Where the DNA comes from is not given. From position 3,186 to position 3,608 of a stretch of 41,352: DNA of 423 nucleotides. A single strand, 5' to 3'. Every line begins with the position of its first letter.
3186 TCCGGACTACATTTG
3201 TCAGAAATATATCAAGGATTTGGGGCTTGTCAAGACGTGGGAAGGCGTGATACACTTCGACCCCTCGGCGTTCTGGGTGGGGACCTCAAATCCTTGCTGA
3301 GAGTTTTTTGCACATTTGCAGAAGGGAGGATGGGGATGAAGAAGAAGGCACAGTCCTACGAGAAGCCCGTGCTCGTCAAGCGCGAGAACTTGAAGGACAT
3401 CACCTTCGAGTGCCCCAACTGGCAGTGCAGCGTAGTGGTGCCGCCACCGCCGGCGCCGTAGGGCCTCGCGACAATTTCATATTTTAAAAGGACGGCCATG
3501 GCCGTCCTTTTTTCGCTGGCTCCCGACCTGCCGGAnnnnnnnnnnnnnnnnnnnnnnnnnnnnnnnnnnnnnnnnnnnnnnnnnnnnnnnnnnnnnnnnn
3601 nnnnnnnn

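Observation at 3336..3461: Orphan 41-aa peptide gene with a lasso/RRE-type leader motif but a non-lasso core (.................)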

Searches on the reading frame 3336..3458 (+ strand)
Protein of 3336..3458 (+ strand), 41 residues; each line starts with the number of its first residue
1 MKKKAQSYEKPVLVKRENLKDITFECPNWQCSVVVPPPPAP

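Call 3: search_protein_families(library=ncbifam, proteins=[window:3336-3458:+], max_evalue=10)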
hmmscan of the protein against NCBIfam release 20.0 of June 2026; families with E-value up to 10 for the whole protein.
seq(41 aa): 0 families

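Call 4: search_protein_families(library=pfam, proteins=[window:3336-3458:+], max_evalue=10)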
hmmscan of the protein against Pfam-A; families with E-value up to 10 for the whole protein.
seq(41 aa): 0 families

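Call 6: find_homologous_proteins(query=window:3336-3458:+, max_evalue=10)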
Query seq(41 aa) (41 aa): 31 proteins with E <= 10 among 31 candidates.
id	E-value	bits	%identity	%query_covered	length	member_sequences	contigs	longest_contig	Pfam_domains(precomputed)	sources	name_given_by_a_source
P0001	5.2e-16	74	84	78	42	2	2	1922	-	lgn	-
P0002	1.4e-15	73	76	78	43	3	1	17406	-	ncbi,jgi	ncbi:MAG: hypothetical protein WC828_05820 [Thermoleophilia bacterium]|jgi:hypothetical protein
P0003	4.8e-15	71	94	83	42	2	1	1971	-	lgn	-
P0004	7.8e-15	70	80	100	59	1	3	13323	-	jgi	jgi:hypothetical protein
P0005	1.4e-14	70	86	90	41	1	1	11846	-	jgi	-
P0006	3.0e-14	69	79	95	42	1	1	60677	-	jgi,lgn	-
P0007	3.3e-14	68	84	90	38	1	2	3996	-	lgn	-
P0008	4.4e-14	68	83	71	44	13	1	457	-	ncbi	-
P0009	9.5e-14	67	76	71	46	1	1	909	-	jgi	jgi:hypothetical protein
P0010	1.1e-13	67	74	95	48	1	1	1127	-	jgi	-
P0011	1.7e-13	66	85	66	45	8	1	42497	-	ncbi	ncbi:MAG: hypothetical protein WC828_02480 [Thermoleophilia bacterium]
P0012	2.8e-13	66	80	61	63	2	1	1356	-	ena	-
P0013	3.0e-13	66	70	73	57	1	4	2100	-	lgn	-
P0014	4.9e-13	65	71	93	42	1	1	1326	-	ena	-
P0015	4.9e-13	65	72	95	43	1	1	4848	-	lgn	-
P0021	1.5e-12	63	85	80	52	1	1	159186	-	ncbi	ncbi:MAG: hypothetical protein ACYCXF_00815 [Thermoleophilia bacterium]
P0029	4.0e-11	59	74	85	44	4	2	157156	-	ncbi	ncbi:MAG: hypothetical protein ACYDGS_07380 [Thermoleophilia bacterium]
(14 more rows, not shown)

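Call 9: find_encoding_contigs(protein=window:3336-3458:+, flank=10000, max_places=4)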
Protein seq(41 aa) (41 aa): 2 contigs read that carry it; 2 places shown.
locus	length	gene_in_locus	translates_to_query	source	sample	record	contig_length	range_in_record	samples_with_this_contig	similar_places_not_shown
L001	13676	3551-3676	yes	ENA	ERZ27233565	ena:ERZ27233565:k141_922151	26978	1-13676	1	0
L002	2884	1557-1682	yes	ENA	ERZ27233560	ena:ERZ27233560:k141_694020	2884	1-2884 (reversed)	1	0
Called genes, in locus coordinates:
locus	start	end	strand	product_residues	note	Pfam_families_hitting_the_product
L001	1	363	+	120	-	?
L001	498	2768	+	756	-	PF00270:DEAD, PF00271:Helicase_C, PF22982:WHD_HRQ1, PF09369:MZB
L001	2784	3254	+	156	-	PF18306:LDcluster4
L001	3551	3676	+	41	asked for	-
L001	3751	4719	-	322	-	PF01379:Porphobil_deam, PF03900:Porphobil_deamC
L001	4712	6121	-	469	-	PF05201:GlutR_N, PF01488:Shikimate_DH, PF00745:GlutR_dimer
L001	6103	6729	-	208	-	PF13241:NAD_binding_7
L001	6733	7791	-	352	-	PF01578:Cytochrom_C_asm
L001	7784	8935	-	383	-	PF05140:ResB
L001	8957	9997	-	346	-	PF08450:SGL (faint), PF01731:Arylesterase (faint), PF01436:NHL (faint), PF17170:DUF5128 (faint)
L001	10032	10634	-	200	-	PF09976:TPR_21 (faint), PF14559:TPR_19, PF13424:TPR_12 (weak), PF07719:TPR_2 (weak), PF13432:TPR_16, PF13414:TPR_11, PF13432:TPR_16 (weak), PF07719:TPR_2 (weak), +11 more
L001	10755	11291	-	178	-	-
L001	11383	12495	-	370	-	PF14537:Cytochrom_c3_2 (faint), PF14522:Cytochrome_C7 (faint), PF22678:Cytochrom_c_NrfB-like (faint), PF09699:Paired_CXXCH_1 (weak)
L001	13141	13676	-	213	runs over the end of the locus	PF00891:Methyltransf_2 (weak), PF05401:NodS (weak), PF13489:Methyltransf_23, PF05175:MTS (weak), PF13847:Methyltransf_31, PF08241:Methyltransf_11, PF08242:Methyltransf_12, PF13649:Methyltransf_25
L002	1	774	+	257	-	?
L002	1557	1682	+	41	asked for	-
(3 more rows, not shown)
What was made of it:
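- Homologues exist and are called as genes (calls 6, 9).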

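Call 11: find_encoding_contigs(protein=P0021, flank=10000, max_places=2)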
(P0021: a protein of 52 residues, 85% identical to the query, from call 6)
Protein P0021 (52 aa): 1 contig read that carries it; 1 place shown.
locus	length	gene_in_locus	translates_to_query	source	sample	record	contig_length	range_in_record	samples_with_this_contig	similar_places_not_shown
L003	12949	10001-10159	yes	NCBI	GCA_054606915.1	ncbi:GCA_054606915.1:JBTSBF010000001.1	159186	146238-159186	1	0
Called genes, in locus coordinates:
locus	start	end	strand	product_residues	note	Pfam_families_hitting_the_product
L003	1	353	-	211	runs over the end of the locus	PF06971:Put_DNA-bind_N, PF02629:CoA_binding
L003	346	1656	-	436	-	PF00202:Aminotran_3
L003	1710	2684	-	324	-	PF00490:ALAD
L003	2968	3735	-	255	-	PF00142:Fer4_NifH (faint), PF01656:CbiA, PF02374:ArsA_ATPase, PF10609:ParA (weak), PF13614:AAA_31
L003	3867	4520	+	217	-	-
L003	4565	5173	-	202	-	-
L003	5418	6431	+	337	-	PF13623:SurA_N_2, PF13624:SurA_N_3, PF09312:SurA_N (faint), PF13145:Rotamase_2, PF00639:Rotamase, PF13616:Rotamase_3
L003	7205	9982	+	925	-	-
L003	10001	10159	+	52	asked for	-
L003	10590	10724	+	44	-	-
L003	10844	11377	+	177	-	-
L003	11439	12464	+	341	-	PF27840:ScmC (weak), PF07475:Hpr_kinase_C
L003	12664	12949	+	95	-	?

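Call 12: find_encoding_contigs(protein=P0029, flank=10000, max_places=2)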
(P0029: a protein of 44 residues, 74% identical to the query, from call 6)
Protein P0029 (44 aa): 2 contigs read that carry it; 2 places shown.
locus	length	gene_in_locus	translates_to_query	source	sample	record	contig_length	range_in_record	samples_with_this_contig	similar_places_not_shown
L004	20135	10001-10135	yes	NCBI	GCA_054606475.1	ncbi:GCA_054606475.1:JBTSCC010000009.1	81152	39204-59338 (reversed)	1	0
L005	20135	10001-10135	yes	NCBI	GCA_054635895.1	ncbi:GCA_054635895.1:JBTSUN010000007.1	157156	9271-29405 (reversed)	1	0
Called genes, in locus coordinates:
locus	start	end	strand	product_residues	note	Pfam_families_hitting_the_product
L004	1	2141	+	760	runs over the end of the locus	PF00317:Ribonuc_red_lgN, PF02867:Ribonuc_red_lgC, PF12637:TSCPD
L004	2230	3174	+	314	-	PF00990:GGDEF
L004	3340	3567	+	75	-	PF20660:DUF6812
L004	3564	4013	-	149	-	-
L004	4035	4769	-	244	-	-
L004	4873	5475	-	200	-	PF03167:UDG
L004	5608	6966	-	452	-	PF01938:TRAM, PF13649:Methyltransf_25 (faint), PF02475:TRM5-TYW2_MTfase (weak), PF05175:MTS (weak), PF05958:tRNA_U5-meth_tr, PF09445:Methyltransf_15 (weak), PF13847:Methyltransf_31 (weak)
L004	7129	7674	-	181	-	-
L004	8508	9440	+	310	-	PF09719:C_GCAxxG_C_C (weak)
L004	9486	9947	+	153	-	-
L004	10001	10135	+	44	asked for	-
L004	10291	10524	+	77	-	PF02416:TatA_B_E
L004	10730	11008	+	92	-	PF02416:TatA_B_E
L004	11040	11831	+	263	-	PF00902:TatC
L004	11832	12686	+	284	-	PF13641:Glyco_tranf_2_3 (weak), PF00535:Glycos_transf_2, PF10111:Glyco_tranf_2_2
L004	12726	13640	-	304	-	PF01522:Polysacc_deac_1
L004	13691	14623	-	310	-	PF11382:MctB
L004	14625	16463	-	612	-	PF26314:MptA_B_family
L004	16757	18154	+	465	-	PF22039:HUTI_composite_bact (weak), PF01979:Amidohydro_1, PF07969:Amidohydro_3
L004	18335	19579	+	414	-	PF00270:DEAD, PF04851:ResIII (weak), PF00271:Helicase_C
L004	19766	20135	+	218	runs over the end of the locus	PF13181:TPR_8 (faint), PF13428:TPR_14 (faint), PF24575:TPR_Slam (faint), PF13176:TPR_7 (faint), PF13431:TPR_17 (faint), PF23914:TPR_CcmH_CycH (weak), PF13432:TPR_16 (weak), PF13414:TPR_11 (weak), +5 more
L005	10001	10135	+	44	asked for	-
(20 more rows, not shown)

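Call 13: find_encoding_contigs(protein=P0006, flank=10000, max_places=2)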
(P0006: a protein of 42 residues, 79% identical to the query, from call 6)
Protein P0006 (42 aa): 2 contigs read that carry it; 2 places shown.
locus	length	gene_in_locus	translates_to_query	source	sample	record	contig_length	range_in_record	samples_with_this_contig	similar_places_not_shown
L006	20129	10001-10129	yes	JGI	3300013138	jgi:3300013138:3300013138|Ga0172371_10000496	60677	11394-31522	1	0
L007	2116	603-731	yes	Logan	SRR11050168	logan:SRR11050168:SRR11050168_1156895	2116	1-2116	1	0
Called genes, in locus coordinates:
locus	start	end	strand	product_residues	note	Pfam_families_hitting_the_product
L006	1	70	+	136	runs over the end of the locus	-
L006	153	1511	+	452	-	PF00291:PALP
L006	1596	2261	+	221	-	PF01797:Y1_Tnp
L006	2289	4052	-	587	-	PF13231:PMT_2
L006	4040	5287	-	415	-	PF04188:Mannosyl_trans2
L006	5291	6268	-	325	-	PF01336:tRNA_anti-codon (weak), PF01966:HD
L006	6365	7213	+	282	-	PF23023:Anti-Pycsar_Apyc1 (weak), PF00753:Lactamase_B, PF12706:Lactamase_B_2 (weak)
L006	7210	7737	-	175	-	PF09335:VTT_dom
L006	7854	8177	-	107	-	PF01022:HTH_5, PF12802:MarR_2 (weak), PF12840:HTH_20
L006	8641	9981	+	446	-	PF00581:Rhodanese (faint)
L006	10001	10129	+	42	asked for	-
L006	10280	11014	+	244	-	-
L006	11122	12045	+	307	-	PF00890:FAD_binding_2 (faint), PF01134:GIDA (faint), PF01266:DAO (faint), PF01494:FAD_binding_3 (faint), PF01946:Thi4 (weak), PF07992:Pyr_redox_2, PF13738:Pyr_redox_3, PF00070:Pyr_redox, +3 more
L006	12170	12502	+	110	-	PF00085:Thioredoxin, PF13098:Thioredoxin_2, PF13905:Thioredoxin_8 (faint)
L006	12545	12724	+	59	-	PF01361:Tautomerase, PF14552:Tautomerase_2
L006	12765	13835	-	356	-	PF01808:AICARFT_IMPCHas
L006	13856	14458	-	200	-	-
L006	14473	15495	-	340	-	PF01118:Semialdhyde_dh, PF02774:Semialdhyde_dhC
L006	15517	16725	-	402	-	PF00696:AA_kinase, PF01842:ACT, PF22468:ACT_9, PF13840:ACT_7, PF01842:ACT (weak), PF22468:ACT_9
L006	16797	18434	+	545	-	-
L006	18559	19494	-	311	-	PF02775:TPP_enzyme_C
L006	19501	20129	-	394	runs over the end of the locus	PF01855:POR_N, PF17147:PFOR_II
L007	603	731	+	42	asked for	-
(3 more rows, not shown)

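Call 15: find_related_loci(query=A1, collection=genome_contigs, flank=10000)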
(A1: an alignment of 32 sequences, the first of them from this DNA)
Query A1 (41 aa) in genome_contigs; peptide patterns used: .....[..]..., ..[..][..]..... (x = any residue, [..] = any of these).
89 stretches matched a pattern; 84 encode a relative of the query (tblastn E <= 1e-3); the best 80 are kept; 76 distinct loci.
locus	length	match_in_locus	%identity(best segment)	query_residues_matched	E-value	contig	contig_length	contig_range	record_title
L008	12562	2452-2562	84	4-40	8e-18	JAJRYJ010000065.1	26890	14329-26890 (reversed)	MAG: Actinomycetes bacterium isolate Dive96_bin3.284 k141_2506183, whole genome shotgun sequence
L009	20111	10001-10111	81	4-40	1e-17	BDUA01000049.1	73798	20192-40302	Bacterium BMS3Abin01 DNA, contig: NODE_5, whole genome shotgun sequence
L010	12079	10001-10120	75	1-40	3e-17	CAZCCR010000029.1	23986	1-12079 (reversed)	MAG TPA_asm: uncultured Gaiellales bacterium isolate binchicken_co253_66 genome assembly, contig: NODE_1035_length_23986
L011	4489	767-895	72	1-40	2e-16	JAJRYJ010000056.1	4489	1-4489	MAG: Actinomycetes bacterium isolate Dive96_bin3.284 k141_2045517, whole genome shotgun sequence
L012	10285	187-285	88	8-40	4e-16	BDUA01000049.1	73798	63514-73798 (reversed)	Bacterium BMS3Abin01 DNA, contig: NODE_5, whole genome shotgun sequence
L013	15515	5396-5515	70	1-40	2e-15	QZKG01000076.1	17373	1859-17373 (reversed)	MAG: Gaiellales bacterium isolate SURF_19 Ga0104751_1004758, whole genome shotgun sequence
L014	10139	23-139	72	2-40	2e-15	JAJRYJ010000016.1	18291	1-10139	MAG: Actinomycetes bacterium isolate Dive96_bin3.284 k141_629030, whole genome shotgun sequence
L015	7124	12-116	83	6-40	2e-15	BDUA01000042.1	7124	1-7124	Bacterium BMS3Abin01 DNA, contig: NODE_71, whole genome shotgun sequence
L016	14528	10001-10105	83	6-40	2e-15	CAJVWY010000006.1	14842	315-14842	TPA_asm: uncultured bacterium isolate DRR093005_bin.13_MetaBAT_v2.12.1_MAG genome assembly, contig: NODE_1752_length_148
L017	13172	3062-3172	84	4-40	3e-15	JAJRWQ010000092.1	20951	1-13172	MAG: Actinomycetes bacterium isolate Dive96_bin2.271 k141_3141092, whole genome shotgun sequence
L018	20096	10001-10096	81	4-35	1e-14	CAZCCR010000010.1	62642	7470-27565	MAG TPA_asm: uncultured Gaiellales bacterium isolate binchicken_co253_66 genome assembly, contig: NODE_139_length_62642_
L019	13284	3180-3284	77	6-40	2e-14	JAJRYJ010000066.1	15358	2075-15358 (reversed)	MAG: Actinomycetes bacterium isolate Dive96_bin3.284 k141_2564992, whole genome shotgun sequence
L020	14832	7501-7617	67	1-39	5e-14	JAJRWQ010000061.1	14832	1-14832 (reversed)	MAG: Actinomycetes bacterium isolate Dive96_bin2.271 k141_1309454, whole genome shotgun sequence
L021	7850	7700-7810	65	4-40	6e-14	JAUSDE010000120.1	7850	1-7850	MAG: Thermoleophilia bacterium isolate E14_concoct.bin.89_sub E14_k141_358851, whole genome shotgun sequence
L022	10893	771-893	71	1-38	8e-14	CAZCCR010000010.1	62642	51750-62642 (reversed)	MAG TPA_asm: uncultured Gaiellales bacterium isolate binchicken_co253_66 genome assembly, contig: NODE_139_length_62642_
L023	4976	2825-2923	76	3-35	8e-14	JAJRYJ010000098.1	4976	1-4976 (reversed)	MAG: Actinomycetes bacterium isolate Dive96_bin3.284 k141_3793458, whole genome shotgun sequence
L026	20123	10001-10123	68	1-39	2e-13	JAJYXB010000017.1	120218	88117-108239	MAG: Actinomycetes bacterium isolate FK3.bin172 NODE_206_length_120218_cov_20.785080, whole genome shotgun sequence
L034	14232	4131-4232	65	6-39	2e-12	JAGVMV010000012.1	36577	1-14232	MAG: Thermoleophilia bacterium isolate DeMMO3_11 c_000000034303, whole genome shotgun sequence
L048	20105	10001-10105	66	1-35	8e-12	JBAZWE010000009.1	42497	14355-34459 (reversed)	MAG: Thermoleophilia bacterium isolate SO_2017_GW1_27 NODE_4310_length_42497_cov_0.971914_OW334_2017, whole genome shotg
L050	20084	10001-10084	75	8-35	2e-11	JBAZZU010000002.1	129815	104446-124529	MAG: Thermoleophilia bacterium isolate SO_2017_GW3_24 scaffold_155_c1_OW296A_2017, whole genome shotgun sequence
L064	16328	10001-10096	59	8-39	2e-10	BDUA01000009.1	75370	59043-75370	Bacterium BMS3Abin01 DNA, contig: NODE_4, whole genome shotgun sequence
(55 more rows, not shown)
